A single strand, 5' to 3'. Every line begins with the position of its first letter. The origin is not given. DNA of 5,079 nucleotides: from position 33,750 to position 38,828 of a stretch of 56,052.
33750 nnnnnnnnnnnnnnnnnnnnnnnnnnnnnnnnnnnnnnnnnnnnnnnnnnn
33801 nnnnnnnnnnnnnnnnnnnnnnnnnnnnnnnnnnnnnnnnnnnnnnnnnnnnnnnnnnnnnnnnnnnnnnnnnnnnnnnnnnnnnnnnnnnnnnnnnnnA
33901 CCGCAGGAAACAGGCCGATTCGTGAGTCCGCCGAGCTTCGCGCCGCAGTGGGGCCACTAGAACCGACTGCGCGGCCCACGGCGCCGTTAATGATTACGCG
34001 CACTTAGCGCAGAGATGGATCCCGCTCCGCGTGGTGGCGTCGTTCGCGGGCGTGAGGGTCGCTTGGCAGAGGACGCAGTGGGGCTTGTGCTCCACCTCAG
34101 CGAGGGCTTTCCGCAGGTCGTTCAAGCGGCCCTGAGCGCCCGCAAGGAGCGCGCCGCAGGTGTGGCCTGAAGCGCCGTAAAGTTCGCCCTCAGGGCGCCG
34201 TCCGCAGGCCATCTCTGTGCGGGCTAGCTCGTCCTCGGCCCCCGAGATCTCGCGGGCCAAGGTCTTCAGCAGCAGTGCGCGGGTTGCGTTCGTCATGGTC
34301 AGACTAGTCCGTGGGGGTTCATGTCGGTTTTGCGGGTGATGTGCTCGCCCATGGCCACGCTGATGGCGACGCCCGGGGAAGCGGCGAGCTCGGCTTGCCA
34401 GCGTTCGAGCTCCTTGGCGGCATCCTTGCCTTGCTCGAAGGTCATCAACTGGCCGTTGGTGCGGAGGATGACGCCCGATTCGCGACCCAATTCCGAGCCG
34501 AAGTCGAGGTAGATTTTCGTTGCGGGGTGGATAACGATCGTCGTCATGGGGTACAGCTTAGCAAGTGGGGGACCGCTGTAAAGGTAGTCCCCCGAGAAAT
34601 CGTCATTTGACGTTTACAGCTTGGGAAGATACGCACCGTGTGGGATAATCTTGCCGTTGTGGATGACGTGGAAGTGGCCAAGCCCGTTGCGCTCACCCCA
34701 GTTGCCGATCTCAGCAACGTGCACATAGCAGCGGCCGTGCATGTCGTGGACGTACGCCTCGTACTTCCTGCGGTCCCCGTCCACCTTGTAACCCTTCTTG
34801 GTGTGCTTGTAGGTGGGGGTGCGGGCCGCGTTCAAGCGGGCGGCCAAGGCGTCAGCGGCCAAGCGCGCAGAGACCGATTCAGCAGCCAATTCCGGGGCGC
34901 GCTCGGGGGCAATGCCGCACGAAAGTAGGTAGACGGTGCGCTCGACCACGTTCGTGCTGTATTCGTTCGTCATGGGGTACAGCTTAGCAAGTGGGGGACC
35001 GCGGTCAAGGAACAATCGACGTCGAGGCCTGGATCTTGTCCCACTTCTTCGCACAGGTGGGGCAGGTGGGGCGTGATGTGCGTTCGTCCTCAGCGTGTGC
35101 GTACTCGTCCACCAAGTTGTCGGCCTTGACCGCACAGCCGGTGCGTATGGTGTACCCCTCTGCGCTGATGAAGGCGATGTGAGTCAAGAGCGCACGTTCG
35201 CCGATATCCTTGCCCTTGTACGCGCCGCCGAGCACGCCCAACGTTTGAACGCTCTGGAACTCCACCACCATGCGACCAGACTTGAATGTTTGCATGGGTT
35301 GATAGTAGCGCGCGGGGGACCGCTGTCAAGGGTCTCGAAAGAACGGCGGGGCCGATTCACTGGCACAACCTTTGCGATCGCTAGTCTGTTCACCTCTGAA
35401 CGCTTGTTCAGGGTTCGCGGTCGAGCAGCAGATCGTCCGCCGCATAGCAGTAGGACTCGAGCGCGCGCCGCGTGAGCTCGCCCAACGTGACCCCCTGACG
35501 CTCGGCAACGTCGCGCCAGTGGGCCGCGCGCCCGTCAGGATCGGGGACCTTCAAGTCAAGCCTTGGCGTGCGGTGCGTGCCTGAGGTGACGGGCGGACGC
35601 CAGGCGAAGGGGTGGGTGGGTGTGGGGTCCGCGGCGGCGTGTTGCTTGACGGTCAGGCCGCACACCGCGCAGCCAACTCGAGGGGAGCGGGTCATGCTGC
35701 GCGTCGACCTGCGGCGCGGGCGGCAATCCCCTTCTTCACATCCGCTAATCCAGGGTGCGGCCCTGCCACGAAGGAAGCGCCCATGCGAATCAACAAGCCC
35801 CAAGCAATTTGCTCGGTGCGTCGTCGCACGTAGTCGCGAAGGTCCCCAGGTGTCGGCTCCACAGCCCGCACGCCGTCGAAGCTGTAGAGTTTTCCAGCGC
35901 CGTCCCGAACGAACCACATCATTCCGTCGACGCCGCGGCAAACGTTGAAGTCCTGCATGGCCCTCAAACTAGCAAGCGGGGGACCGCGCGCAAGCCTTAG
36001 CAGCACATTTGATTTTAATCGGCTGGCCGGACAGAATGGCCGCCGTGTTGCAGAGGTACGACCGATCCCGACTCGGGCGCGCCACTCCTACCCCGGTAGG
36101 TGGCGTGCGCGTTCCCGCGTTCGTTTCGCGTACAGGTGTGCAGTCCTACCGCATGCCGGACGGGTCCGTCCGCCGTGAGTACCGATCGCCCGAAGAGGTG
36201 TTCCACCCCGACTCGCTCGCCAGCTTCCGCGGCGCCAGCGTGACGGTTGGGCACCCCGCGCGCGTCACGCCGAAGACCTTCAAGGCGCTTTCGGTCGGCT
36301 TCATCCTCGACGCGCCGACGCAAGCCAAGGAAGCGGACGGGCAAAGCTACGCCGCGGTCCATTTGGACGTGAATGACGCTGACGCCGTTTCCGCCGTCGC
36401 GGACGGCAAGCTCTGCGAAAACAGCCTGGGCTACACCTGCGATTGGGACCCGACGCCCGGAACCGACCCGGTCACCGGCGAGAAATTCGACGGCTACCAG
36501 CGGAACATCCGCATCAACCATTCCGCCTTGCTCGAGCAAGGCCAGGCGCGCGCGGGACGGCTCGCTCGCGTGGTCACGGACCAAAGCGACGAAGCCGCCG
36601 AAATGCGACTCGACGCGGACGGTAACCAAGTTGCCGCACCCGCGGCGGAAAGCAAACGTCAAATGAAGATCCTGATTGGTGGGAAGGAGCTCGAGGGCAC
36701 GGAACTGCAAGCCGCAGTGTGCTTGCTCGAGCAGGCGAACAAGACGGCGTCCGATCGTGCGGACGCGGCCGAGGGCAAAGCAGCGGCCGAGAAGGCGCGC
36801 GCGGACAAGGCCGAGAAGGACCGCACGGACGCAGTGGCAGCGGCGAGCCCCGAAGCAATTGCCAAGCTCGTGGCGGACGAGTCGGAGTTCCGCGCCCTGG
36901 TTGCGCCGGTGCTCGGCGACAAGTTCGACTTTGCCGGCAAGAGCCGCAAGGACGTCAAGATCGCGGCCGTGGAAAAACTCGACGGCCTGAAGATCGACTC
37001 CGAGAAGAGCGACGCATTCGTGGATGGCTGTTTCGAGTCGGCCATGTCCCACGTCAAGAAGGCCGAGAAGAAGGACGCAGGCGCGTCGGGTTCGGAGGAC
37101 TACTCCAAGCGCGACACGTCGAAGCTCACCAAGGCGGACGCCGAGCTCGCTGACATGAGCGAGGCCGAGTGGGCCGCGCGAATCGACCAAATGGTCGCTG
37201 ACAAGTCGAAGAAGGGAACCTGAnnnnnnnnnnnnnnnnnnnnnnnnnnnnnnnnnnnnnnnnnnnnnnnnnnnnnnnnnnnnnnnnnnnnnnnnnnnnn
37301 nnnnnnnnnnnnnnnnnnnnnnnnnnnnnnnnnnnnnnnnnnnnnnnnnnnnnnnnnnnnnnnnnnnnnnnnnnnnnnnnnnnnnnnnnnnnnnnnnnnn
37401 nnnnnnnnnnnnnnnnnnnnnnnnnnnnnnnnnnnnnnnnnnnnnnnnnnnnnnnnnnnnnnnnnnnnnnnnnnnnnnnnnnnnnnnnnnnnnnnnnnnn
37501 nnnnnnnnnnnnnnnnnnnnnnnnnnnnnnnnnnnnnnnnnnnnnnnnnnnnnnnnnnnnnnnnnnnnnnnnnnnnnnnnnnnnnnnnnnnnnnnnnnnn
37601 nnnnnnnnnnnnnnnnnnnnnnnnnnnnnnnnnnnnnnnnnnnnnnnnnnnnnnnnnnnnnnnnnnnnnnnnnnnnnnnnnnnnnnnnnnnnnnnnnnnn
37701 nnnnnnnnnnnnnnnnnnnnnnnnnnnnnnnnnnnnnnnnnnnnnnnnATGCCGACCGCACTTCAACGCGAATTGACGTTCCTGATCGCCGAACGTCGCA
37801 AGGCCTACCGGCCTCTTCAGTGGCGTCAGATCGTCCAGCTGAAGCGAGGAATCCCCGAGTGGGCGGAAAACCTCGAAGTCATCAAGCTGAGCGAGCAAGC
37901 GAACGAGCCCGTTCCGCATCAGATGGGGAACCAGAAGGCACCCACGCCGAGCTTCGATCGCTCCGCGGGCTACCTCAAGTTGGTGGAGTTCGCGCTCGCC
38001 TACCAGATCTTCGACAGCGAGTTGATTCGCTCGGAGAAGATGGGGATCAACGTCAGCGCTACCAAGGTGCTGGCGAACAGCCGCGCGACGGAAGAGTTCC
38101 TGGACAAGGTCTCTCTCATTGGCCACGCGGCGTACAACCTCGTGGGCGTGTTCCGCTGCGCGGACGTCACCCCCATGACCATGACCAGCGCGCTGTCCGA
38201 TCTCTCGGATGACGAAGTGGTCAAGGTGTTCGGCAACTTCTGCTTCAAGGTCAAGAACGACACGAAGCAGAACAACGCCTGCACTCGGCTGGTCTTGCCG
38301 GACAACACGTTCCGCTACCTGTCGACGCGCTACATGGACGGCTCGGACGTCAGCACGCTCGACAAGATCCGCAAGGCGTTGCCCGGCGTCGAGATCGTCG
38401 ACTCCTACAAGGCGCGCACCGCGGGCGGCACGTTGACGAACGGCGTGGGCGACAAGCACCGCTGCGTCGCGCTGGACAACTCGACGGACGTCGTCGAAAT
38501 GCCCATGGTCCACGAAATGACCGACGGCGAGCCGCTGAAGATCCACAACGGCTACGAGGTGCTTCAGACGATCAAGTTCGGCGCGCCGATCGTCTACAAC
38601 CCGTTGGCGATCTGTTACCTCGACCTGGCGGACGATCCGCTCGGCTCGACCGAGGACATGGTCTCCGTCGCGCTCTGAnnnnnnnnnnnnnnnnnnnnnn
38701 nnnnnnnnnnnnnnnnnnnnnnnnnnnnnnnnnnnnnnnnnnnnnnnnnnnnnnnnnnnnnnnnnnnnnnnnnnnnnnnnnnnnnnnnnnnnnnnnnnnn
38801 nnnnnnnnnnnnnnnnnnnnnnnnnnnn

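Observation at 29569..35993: Five leaderless-type sigma70-like promoters sharing an invariant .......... spacer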

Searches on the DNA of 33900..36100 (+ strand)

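Call 8: search_dna_similar(query=window:33900-36100:+, collection=phages, mode=distant, max_rows=30)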
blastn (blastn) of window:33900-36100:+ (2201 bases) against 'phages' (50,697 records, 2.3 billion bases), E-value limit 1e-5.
No match.

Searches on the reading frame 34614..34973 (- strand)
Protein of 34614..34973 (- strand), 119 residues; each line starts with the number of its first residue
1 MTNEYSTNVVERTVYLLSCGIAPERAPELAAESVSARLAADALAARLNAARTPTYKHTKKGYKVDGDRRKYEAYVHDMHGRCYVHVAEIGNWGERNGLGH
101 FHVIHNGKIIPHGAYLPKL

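Call 11: search_protein_families(library=pfam, proteins=[window:34614-34973:-], max_evalue=0.01)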
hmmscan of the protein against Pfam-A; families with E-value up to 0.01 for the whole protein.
window:34614-34973:- (119 aa): 0 families

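Call 23: find_homologous_proteins(query=window:34614-34973:-, max_evalue=0.001)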
Query window:34614-34973:- (119 aa): 1 proteins with E <= 0.001 among 106 candidates.
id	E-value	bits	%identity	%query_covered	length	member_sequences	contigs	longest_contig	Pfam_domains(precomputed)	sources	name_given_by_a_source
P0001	1.1e-75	269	100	100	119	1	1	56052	-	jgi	-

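Call 55: search_protein_families(library=pfam, proteins=[window:34614-34973:-], max_evalue=5)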
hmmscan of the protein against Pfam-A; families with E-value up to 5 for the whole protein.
window:34614-34973:- (119 aa): 0 families

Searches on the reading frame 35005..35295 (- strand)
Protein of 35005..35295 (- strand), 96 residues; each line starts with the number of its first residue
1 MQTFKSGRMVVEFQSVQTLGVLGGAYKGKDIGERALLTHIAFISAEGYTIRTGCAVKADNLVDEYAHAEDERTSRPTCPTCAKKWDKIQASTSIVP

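Call 11: search_protein_families(library=pfam, proteins=[window:35005-35295:-], max_evalue=0.01)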
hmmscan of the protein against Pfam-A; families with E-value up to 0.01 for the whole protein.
window:35005-35295:- (96 aa): 0 families

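Call 22: find_encoding_contigs(protein=window:35005-35295:-, flank=10000, max_places=10)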
Protein window:35005-35295:- (96 aa): no gene with exactly this product is on record in the collection.

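Call 55: search_protein_families(library=pfam, proteins=[window:35005-35295:-], max_evalue=5)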
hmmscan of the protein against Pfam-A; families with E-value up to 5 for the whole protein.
window:35005-35295:- (96 aa): 1 family
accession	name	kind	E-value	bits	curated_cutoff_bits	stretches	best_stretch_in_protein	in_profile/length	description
PF25201.1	nSTAND6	-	0.26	11.8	27.7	1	13-82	15-84/148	Novel STAND NTPase 6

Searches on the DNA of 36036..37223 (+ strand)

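Call 30: search_dna_similar(query=L129:9000-15000:+, collection=phages, mode=near, max_rows=10)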
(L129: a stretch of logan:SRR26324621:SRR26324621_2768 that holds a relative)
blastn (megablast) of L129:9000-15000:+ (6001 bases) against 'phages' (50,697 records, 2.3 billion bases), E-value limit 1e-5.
No match.

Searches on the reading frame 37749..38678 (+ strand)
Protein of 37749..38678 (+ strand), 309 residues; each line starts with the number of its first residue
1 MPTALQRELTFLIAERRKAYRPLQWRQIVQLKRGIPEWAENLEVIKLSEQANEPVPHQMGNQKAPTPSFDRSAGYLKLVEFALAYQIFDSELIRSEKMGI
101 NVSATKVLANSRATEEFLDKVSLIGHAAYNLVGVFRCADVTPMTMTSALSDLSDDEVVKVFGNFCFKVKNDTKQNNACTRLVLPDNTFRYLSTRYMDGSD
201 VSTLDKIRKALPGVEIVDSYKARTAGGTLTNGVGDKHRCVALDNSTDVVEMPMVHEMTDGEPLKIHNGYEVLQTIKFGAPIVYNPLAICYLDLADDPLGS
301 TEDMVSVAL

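Call 21: search_protein_families(library=phrogs, proteins=[window:37749-38678:+], max_evalue=0.001)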
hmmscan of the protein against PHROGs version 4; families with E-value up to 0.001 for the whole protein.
window:37749-38678:+ (309 aa): 1 family
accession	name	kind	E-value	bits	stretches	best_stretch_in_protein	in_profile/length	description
phrog_264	-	head and packaging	5.1e-36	125.2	1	5-292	31-319/321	major head protein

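Call 31: search_dna_similar(query=window:37749-38678:+, collection=phages, mode=protein, max_rows=25)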
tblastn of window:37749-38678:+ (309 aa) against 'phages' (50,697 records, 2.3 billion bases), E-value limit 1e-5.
No match.
